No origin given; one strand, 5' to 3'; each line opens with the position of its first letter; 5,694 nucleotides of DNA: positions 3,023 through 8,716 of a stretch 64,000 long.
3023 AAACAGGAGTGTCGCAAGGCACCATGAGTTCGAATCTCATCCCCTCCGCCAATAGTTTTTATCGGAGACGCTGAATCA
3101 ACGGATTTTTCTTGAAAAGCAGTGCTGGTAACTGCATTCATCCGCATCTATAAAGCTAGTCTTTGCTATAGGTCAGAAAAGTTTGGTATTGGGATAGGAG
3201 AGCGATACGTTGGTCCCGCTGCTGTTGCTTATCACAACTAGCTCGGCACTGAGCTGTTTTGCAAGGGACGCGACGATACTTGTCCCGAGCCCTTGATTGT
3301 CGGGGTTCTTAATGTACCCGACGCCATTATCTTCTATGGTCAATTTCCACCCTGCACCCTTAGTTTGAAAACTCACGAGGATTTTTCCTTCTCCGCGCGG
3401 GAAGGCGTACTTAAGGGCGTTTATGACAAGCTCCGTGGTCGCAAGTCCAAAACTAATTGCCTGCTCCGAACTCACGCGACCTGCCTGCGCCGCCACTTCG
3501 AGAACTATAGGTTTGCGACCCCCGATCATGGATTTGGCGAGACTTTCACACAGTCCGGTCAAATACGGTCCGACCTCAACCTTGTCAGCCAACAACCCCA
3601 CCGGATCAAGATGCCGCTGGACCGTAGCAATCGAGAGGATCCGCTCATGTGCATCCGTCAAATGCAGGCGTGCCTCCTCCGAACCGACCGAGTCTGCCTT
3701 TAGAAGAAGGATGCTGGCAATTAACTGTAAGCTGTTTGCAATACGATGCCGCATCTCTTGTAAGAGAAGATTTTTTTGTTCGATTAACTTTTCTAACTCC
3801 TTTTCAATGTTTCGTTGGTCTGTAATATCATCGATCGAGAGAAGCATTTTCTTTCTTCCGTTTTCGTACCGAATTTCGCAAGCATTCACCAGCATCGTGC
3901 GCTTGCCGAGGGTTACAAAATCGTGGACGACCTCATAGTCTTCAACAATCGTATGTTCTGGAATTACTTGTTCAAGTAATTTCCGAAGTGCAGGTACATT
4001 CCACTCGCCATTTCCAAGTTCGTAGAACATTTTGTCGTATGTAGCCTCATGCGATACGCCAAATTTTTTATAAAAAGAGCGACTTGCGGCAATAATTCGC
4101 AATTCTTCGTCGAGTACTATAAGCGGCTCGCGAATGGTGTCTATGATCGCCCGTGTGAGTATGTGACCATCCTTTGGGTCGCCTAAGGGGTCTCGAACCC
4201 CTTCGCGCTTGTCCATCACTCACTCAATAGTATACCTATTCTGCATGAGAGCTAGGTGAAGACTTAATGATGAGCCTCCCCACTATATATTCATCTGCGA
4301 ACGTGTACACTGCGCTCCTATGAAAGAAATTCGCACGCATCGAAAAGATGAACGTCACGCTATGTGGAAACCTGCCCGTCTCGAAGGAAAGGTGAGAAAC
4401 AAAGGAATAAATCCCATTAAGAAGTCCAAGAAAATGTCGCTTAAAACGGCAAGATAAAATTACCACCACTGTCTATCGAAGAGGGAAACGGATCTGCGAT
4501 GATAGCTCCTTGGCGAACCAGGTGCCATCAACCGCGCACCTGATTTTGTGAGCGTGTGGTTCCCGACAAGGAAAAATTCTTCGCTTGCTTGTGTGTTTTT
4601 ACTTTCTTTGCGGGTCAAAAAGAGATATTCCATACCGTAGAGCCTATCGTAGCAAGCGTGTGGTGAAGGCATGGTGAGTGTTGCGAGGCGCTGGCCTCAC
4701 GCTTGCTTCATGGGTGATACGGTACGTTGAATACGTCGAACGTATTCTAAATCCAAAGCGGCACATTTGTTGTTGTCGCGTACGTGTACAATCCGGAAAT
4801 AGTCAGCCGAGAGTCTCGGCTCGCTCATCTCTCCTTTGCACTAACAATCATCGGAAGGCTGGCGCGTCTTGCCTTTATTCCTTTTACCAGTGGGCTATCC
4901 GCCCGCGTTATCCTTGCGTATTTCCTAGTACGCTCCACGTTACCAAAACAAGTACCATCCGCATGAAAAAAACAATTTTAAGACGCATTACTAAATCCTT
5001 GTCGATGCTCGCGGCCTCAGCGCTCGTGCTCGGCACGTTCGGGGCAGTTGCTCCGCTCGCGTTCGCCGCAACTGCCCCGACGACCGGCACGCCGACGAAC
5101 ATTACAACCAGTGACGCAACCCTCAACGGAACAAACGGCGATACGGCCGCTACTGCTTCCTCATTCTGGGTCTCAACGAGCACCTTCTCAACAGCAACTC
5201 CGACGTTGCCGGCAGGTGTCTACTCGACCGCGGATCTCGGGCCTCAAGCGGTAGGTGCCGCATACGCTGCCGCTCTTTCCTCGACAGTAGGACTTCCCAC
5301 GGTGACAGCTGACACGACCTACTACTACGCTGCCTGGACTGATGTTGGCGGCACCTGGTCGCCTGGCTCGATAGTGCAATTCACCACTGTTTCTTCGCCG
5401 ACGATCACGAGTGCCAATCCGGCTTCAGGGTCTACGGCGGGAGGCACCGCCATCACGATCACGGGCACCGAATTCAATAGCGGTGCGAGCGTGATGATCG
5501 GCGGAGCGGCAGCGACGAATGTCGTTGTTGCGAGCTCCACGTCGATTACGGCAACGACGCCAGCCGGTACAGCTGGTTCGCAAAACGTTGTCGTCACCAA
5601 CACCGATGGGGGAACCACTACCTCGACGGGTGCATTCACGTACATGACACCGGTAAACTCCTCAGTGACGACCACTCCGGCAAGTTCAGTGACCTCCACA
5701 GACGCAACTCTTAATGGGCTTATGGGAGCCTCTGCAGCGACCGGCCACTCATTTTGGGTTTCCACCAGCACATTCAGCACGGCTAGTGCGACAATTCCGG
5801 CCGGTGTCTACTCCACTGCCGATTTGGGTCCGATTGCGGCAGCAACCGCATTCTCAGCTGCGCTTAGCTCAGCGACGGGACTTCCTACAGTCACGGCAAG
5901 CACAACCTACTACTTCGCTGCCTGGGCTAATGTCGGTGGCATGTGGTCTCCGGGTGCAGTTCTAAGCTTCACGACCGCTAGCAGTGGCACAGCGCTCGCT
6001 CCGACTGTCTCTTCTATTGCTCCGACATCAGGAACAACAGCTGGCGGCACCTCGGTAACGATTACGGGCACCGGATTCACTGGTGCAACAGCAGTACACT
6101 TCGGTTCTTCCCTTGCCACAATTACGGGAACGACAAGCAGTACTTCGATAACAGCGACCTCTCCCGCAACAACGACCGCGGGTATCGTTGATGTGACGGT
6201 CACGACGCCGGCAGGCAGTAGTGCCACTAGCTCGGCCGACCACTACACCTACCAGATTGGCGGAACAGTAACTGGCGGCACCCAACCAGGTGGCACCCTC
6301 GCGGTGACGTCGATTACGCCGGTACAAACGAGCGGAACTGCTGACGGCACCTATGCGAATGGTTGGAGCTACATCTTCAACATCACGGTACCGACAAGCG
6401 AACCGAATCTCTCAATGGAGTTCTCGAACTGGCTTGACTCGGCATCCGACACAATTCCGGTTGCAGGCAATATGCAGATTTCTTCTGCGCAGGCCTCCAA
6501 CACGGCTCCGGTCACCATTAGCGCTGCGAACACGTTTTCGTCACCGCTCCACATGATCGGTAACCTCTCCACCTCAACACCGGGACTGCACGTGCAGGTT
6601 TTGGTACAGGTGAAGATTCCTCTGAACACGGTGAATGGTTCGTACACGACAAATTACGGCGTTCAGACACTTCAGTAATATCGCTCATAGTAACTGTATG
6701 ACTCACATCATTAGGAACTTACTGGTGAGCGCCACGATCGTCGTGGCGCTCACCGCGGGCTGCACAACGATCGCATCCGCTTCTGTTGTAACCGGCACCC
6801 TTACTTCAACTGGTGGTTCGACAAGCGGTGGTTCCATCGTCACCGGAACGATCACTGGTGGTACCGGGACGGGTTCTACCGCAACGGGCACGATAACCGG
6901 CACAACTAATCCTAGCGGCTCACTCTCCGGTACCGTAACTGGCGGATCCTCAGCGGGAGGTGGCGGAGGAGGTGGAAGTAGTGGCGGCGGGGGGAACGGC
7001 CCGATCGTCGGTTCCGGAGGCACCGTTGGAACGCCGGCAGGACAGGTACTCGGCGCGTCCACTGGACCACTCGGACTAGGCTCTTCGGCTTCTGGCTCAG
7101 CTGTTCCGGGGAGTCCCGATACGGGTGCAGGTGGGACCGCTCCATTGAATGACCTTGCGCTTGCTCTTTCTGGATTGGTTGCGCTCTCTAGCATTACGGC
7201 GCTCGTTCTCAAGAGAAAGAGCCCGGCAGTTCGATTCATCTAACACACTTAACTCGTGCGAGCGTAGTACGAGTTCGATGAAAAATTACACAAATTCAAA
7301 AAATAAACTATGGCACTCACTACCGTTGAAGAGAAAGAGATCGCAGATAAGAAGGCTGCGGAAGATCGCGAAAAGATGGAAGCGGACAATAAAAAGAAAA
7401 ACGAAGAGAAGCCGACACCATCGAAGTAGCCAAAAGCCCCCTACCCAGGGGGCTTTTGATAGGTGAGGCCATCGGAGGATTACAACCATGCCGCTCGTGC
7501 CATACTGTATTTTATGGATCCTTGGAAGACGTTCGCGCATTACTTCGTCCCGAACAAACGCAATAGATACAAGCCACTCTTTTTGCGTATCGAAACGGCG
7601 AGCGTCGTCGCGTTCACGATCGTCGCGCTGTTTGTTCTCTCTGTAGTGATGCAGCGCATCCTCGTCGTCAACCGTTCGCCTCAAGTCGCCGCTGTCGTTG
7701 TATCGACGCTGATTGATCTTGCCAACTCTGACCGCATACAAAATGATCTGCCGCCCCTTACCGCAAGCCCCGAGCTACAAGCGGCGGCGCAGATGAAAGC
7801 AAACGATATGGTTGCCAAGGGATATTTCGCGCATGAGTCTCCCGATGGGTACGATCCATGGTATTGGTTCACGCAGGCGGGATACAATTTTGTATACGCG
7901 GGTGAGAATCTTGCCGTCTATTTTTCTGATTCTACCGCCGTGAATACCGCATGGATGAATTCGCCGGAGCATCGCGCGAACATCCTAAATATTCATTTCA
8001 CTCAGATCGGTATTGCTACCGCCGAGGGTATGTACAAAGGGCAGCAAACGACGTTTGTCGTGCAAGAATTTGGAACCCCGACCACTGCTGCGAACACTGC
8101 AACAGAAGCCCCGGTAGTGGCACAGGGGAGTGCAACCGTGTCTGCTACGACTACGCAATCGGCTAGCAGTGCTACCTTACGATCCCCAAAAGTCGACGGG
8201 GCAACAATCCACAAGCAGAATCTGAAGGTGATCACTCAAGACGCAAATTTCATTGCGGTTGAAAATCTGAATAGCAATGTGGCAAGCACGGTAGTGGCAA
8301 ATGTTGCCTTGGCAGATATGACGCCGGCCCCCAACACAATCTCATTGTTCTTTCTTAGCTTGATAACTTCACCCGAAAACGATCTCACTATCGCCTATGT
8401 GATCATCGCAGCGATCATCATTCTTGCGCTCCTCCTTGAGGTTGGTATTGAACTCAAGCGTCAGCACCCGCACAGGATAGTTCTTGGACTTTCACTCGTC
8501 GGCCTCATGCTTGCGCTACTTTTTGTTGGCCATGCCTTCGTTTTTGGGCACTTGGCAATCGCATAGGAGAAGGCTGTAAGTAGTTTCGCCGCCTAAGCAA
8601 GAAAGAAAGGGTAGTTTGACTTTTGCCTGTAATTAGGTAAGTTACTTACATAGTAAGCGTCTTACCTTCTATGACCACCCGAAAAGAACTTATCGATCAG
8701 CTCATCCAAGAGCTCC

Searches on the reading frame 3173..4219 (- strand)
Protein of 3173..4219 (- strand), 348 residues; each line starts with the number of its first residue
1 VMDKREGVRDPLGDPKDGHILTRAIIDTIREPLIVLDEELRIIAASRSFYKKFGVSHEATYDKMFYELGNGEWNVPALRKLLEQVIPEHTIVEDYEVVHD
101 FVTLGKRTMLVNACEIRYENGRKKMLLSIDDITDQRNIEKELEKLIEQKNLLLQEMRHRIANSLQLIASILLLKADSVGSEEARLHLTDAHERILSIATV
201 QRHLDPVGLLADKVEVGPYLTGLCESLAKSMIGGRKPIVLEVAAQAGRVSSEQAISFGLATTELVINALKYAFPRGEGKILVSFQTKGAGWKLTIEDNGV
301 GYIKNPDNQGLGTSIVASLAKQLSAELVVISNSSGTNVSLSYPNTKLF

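Call 57: search_protein_families(library=pfam, proteins=[window:3173-4219:-], max_evalue=0.0001)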
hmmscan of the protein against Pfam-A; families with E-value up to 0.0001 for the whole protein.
window:3173-4219:- (348 aa): 5 families
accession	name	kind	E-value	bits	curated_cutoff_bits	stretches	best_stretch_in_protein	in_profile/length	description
PF07568.18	HisKA_2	-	2e-15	57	22.3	1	155-230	1-75/76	Histidine kinase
PF08448.16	PAS_4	-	2.2e-08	34.7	23.1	1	27-136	2-109/110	PAS fold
PF13581.12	HATPase_c_2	-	1e-07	32.5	27.4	1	240-325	15-114/127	Histidine kinase-like ATPase domain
PF00989.32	PAS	-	5e-07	30.2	22.6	1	23-127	4-107/113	PAS fold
PF02518.31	HATPase_c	-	7.1e-07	30.1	26.4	1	259-344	8-109/111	Histidine kinase-, DNA gyrase B-, and HSP90-like ATPase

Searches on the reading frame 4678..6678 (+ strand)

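Call 57: search_protein_families(library=pfam, proteins=[window:4678-6678:+], max_evalue=0.0001)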
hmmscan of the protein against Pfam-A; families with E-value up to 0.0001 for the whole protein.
window:4678-6678:+ (666 aa): 2 families
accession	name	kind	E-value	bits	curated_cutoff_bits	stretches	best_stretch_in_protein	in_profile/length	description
PF01833.30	TIG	-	3.8e-28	97.7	20.9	2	241-322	1-84/84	IPT/TIG domain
PF20144.5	TIG_SUH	-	8.3e-06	26.3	24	0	442-499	2-56/94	TIG domain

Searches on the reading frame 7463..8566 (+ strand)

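Call 57: search_protein_families(library=pfam, proteins=[window:7463-8566:+], max_evalue=0.0001)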
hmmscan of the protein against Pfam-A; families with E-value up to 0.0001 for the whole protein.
window:7463-8566:+ (367 aa): 1 family
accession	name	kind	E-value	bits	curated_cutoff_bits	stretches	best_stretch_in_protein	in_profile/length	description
PF00188.32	CAP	-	3.9e-18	66.8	21.1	1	85-203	2-117/117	Cysteine-rich secretory protein family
